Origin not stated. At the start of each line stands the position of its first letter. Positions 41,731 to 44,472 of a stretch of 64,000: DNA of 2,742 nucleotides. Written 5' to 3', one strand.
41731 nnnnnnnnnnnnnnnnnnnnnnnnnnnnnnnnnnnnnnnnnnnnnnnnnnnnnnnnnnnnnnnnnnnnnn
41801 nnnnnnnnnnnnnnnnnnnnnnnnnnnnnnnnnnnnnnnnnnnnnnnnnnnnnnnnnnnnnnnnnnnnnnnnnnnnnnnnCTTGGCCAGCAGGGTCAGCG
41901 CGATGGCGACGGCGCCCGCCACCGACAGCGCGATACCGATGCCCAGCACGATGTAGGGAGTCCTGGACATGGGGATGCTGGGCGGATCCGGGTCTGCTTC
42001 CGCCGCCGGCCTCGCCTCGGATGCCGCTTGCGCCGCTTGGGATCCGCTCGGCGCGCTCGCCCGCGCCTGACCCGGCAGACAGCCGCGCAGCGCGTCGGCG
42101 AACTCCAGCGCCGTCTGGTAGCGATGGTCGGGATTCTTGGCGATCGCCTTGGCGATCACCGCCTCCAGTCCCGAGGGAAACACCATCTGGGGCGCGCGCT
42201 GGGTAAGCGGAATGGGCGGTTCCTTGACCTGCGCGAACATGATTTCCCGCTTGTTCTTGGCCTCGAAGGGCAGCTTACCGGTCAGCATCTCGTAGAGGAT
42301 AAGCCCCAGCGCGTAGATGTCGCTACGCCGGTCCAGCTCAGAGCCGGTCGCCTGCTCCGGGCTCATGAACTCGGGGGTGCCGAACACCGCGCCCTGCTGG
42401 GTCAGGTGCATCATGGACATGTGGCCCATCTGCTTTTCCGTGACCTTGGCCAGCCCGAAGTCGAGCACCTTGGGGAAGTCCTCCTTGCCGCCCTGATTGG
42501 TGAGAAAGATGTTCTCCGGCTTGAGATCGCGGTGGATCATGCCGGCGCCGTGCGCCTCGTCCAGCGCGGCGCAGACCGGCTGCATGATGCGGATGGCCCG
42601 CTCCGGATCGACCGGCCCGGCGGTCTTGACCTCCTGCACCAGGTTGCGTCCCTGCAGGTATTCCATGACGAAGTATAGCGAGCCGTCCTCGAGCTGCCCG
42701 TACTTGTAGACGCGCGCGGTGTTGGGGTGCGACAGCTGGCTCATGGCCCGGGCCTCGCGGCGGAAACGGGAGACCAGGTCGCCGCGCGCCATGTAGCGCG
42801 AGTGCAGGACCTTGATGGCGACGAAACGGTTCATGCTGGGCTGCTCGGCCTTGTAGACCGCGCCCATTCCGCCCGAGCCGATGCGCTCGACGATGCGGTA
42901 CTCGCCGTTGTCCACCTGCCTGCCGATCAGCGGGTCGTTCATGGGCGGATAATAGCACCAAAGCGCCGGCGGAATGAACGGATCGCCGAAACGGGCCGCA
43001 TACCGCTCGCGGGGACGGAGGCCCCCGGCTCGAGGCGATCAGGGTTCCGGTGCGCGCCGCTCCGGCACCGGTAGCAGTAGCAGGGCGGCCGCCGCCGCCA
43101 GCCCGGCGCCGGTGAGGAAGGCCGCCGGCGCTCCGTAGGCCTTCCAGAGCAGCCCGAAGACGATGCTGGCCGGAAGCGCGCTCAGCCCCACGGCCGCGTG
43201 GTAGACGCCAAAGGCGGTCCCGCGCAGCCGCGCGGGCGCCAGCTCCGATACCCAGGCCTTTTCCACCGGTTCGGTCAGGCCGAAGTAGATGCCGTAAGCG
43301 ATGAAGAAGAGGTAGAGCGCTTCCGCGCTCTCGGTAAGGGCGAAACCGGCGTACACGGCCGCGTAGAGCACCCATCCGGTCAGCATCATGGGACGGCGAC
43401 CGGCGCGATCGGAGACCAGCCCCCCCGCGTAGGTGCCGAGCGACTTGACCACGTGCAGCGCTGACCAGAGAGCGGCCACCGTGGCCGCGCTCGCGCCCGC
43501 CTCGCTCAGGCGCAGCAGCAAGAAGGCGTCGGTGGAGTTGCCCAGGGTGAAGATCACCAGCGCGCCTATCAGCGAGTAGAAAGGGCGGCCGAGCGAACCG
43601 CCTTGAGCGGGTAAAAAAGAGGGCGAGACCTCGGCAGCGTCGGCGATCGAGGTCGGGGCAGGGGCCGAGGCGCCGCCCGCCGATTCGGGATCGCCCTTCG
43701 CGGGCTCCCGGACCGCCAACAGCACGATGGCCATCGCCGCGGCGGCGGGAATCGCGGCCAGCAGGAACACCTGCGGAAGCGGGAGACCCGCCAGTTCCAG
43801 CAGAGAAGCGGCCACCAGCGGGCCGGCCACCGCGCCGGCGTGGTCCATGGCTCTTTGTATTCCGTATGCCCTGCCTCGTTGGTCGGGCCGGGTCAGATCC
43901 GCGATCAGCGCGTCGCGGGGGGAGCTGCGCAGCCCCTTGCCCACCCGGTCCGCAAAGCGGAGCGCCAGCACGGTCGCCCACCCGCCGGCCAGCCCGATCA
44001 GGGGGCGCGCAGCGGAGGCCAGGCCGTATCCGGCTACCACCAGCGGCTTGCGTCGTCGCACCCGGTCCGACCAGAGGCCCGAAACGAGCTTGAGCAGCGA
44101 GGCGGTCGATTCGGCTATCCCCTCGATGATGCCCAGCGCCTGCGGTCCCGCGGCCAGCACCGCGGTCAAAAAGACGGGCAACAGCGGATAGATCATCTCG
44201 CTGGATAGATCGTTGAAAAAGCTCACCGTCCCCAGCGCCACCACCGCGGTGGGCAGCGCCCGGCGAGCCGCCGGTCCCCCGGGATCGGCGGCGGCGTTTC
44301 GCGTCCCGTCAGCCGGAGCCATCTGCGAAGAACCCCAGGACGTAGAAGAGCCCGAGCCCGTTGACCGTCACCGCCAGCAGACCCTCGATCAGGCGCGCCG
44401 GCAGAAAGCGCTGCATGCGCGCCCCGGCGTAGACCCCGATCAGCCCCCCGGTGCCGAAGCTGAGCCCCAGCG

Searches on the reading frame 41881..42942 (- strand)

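Call 51: search_protein_families(library=pfam, proteins=[window:41881-42942:-], max_evalue=0.00001)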
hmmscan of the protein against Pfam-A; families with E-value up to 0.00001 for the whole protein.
window:41881-42942:- (354 aa): 3 families
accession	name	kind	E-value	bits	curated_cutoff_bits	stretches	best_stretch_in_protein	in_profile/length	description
PF00069.31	Pkinase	-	4.9e-49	167.5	31.7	1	15-276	1-253/263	Protein kinase domain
PF07714.23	PK_Tyr_Ser-Thr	-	7.5e-32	111.1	23.1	1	17-275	3-249/258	Protein tyrosine and serine/threonine kinase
PF03109.22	ABC1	-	5.8e-06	26.1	22.9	0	87-171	141-220/244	ABC1 atypical kinase-like domain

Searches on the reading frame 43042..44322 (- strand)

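Call 51: search_protein_families(library=pfam, proteins=[window:43042-44322:-], max_evalue=0.00001)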
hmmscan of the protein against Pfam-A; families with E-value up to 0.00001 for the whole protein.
window:43042-44322:- (427 aa): 3 families
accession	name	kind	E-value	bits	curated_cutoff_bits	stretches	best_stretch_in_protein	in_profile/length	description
PF07690.21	MFS_1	-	1.3e-43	149.7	33.4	2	32-283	3-241/347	Major Facilitator Superfamily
PF00083.30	Sugar_tr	-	3.4e-12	46.4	22.3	1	271-416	37-184/452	Sugar (and other) transporter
PF12832.13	MFS_1_like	-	3.5e-10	39.9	25.2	1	44-403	18-372/373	MFS_1 like family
